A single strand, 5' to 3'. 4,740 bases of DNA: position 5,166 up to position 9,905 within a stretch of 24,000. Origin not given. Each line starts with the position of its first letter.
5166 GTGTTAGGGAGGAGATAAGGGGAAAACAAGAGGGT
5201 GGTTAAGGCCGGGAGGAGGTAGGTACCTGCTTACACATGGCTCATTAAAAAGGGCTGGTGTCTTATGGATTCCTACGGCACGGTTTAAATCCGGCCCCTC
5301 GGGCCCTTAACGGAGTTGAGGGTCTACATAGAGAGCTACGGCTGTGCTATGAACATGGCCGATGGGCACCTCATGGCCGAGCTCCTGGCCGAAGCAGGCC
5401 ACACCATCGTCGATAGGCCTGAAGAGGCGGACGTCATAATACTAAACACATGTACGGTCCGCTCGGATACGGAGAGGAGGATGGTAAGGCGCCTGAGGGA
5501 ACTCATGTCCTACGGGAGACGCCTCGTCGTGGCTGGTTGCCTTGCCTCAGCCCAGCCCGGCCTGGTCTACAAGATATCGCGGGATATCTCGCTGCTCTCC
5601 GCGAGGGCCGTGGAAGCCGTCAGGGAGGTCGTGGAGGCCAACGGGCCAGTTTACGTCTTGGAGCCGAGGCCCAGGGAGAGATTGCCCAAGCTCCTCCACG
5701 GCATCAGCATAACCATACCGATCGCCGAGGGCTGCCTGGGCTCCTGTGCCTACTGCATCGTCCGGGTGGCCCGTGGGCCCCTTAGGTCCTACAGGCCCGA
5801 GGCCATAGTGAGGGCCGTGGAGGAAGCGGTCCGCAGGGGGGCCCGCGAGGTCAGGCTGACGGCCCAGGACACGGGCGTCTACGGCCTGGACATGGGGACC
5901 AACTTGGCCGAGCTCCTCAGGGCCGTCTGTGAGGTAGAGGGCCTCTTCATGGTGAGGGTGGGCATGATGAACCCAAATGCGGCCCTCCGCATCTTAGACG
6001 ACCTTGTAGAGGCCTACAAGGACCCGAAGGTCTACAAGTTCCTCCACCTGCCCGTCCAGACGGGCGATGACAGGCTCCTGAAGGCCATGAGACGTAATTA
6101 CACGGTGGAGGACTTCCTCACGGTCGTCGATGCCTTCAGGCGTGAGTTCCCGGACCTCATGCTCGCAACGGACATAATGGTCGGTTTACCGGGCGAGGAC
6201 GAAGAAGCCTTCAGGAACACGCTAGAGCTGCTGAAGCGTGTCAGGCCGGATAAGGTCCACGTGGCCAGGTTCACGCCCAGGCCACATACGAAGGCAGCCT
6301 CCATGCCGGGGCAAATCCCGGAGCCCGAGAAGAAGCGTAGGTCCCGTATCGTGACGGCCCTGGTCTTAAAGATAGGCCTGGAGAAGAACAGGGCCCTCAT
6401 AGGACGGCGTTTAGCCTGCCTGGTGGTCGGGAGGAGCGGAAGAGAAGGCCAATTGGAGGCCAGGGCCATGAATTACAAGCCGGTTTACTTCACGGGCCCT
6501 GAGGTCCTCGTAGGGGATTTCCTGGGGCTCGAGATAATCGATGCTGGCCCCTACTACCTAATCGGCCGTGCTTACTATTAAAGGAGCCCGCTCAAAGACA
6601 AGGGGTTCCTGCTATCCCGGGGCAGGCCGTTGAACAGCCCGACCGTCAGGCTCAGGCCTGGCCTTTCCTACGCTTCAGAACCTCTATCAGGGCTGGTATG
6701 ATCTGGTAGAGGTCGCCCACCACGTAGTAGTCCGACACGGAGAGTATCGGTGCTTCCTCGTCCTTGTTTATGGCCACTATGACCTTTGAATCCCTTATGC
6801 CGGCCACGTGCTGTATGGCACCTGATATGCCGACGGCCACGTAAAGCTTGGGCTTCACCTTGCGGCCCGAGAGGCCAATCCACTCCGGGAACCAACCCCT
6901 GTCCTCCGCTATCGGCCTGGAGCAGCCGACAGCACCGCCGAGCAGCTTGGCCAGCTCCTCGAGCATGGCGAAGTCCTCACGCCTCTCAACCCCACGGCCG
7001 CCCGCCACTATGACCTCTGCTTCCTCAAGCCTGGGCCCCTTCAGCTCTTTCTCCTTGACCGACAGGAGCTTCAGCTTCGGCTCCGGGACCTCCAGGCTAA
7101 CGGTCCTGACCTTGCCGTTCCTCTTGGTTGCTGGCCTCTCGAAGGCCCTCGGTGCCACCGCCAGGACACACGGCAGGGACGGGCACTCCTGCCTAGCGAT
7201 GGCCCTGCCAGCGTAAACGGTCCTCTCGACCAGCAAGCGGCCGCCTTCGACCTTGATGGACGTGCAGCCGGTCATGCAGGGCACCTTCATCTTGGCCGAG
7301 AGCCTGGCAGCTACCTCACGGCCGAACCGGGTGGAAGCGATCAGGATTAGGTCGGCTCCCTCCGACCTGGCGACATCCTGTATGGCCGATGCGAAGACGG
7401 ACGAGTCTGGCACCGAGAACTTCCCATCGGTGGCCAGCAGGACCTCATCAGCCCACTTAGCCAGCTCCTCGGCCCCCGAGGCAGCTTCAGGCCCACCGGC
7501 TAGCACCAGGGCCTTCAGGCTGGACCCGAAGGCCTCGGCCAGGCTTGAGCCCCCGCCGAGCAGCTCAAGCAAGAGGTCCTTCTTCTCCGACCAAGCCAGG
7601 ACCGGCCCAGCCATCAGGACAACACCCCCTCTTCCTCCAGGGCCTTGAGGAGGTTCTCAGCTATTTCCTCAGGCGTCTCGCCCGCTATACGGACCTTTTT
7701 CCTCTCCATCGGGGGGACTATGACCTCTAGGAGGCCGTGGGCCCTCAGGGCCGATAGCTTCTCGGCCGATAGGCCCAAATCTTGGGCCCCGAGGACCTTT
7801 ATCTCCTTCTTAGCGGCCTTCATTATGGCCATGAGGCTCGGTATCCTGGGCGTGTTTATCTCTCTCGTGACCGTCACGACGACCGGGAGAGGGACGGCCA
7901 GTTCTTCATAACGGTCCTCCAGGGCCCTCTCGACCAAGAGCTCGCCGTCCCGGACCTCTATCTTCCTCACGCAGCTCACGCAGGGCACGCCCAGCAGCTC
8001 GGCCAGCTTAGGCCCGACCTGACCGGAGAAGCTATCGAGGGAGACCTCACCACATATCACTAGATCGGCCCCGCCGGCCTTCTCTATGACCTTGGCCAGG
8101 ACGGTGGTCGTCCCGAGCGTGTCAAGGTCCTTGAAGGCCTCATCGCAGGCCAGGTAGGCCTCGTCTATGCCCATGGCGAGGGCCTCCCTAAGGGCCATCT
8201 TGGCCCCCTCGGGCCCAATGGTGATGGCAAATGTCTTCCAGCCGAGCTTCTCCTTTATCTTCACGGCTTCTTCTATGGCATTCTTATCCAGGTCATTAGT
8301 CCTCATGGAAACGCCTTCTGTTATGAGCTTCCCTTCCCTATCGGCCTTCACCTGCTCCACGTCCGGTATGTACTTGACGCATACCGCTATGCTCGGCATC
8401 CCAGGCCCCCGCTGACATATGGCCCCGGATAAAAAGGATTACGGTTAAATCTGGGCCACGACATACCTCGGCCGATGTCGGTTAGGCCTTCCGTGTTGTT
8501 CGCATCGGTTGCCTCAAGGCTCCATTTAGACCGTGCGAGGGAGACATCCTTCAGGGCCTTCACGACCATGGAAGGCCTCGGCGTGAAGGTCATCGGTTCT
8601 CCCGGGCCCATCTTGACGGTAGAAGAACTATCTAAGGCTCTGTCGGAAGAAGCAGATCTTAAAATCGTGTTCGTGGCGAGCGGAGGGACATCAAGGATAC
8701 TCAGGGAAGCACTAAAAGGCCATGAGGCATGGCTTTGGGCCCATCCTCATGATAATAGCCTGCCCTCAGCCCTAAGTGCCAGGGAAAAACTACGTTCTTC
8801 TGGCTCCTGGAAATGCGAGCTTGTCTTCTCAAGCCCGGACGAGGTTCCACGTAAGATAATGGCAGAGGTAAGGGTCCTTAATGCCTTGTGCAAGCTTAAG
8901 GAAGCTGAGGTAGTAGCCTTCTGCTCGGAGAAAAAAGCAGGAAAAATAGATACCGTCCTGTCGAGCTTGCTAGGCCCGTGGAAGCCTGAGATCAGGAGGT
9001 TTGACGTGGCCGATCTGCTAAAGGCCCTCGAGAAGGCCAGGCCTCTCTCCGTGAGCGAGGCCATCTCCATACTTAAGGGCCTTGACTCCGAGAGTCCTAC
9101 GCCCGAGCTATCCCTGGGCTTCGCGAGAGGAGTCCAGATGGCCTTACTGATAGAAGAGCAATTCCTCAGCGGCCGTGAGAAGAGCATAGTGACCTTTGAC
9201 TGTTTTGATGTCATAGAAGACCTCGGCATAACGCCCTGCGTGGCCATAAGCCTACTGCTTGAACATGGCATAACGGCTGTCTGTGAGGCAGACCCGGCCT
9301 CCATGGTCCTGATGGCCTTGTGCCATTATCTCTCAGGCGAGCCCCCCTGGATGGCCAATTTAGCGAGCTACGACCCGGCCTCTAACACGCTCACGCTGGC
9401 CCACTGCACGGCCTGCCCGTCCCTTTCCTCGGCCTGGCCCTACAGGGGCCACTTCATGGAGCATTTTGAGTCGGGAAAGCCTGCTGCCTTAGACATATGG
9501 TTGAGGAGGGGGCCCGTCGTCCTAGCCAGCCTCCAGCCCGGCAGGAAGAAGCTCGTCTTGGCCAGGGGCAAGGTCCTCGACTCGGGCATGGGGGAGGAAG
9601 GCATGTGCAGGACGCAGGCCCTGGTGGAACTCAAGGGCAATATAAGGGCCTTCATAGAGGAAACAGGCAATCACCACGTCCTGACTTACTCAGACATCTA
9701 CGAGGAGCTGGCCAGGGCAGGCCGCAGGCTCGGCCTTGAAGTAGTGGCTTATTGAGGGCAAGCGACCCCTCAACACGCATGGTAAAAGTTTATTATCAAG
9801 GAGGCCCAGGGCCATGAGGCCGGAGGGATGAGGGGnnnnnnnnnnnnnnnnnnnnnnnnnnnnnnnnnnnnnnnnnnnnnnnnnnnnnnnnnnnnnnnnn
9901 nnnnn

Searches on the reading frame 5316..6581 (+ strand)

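Call 28: search_protein_families(library=pfam, proteins=[window:5316-6581:+])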
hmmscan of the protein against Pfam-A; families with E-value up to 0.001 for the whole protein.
window:5316-6581:+ (421 aa): 3 families
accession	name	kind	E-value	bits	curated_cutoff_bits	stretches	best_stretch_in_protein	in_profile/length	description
PF04055.27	Radical_SAM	-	1.2e-26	94.4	29.5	1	134-306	1-166/166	Radical SAM superfamily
PF00919.26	UPF0004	-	6.4e-24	84.3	27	1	2-88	1-90/98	Uncharacterized protein family UPF0004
PF01938.26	TRAM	-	8.5e-05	22.8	21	1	361-419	3-60/61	TRAM domain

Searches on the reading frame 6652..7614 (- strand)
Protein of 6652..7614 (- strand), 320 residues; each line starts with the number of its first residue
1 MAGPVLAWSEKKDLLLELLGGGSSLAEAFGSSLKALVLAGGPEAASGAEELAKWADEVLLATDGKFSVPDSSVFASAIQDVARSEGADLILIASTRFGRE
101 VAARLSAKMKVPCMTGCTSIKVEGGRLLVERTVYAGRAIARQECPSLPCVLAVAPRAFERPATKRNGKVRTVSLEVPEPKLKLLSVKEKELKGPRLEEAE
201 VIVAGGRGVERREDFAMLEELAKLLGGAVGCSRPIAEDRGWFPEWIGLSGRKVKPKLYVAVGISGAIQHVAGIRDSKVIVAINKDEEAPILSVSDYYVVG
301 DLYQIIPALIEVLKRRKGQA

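Call 28: search_protein_families(library=pfam, proteins=[window:6652-7614:-])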
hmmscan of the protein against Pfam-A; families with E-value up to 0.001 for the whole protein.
window:6652-7614:- (320 aa): 2 families
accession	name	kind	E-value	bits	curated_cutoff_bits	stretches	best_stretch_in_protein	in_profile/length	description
PF01012.27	ETF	-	8.3e-35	120.7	26.7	1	16-176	18-178/181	Electron transfer flavoprotein domain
PF00766.25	ETF_alpha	-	4.9e-32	110.2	27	1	196-274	2-81/81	Electron transfer flavoprotein FAD-binding domain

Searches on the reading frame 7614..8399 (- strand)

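Call 28: search_protein_families(library=pfam, proteins=[window:7614-8399:-])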
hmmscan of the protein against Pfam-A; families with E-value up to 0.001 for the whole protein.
window:7614-8399:- (261 aa): 1 family
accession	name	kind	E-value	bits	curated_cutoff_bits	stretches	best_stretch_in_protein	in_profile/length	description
PF01012.27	ETF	-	4.1e-40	138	26.7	1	25-207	4-180/181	Electron transfer flavoprotein domain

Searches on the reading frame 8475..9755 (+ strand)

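Call 28: search_protein_families(library=pfam, proteins=[window:8475-9755:+])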
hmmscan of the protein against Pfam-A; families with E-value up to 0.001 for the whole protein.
window:8475-9755:+ (426 aa): 0 families

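Call 46: search_protein_families(library=ncbifam, proteins=[window:8475-9755:+], max_evalue=1)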
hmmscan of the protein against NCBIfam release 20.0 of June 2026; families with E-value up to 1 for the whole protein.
window:8475-9755:+ (426 aa): 1 family
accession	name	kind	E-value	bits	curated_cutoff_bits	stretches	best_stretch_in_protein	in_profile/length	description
NF048012.1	SlpQosIsomSftI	equivalog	2.3e-15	56.3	700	1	235-426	246-443/443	sulfoquinovose isomerase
